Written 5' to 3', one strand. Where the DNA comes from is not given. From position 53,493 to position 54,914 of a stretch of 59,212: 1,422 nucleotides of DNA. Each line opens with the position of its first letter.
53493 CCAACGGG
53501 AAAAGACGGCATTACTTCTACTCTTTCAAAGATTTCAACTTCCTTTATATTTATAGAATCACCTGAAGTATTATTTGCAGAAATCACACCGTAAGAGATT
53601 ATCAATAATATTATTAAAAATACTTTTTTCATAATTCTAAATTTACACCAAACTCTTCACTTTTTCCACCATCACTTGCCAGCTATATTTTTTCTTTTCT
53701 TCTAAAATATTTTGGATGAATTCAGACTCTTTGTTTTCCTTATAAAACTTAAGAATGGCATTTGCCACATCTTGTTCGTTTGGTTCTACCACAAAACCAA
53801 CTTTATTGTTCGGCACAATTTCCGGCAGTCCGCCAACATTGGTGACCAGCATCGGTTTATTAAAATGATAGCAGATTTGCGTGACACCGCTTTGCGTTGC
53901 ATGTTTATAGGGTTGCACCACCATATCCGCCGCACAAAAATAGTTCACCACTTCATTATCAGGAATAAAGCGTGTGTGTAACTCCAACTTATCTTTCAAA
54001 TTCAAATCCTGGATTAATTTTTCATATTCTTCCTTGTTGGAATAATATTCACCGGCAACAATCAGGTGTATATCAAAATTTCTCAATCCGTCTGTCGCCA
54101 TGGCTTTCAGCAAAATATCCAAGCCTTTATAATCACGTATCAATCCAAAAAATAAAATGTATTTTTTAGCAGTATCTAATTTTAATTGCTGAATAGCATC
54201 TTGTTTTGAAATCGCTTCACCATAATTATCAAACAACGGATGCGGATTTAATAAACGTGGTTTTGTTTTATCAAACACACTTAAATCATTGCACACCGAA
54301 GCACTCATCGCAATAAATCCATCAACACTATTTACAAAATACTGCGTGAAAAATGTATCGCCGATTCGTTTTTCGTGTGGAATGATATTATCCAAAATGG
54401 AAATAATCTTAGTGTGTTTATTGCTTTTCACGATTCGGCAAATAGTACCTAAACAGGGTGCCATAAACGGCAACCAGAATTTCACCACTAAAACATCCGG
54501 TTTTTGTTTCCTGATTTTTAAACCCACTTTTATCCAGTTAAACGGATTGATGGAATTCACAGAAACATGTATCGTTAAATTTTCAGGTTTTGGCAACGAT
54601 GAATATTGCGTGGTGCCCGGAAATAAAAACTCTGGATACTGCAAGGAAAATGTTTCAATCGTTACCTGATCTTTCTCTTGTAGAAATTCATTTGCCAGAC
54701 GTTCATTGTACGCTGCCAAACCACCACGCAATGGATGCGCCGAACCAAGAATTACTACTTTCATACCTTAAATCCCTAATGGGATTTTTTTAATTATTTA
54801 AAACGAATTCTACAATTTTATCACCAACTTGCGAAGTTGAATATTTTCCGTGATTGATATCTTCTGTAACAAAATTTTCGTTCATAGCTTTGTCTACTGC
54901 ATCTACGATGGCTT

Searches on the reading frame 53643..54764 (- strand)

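Call 49: search_protein_families(library=pfam, proteins=[window:53643-54764:-], max_evalue=0.00001)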
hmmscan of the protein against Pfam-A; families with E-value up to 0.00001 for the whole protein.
window:53643-54764:- (373 aa): 2 families
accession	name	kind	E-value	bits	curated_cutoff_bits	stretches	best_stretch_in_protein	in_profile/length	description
PF00534.26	Glycos_transf_1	-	2.1e-21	76.6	26.4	1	187-348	2-163/172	Glycosyl transferases group 1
PF13692.12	Glyco_trans_1_4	-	7.9e-19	68.8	27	1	201-342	2-141/142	Glycosyl transferases group 1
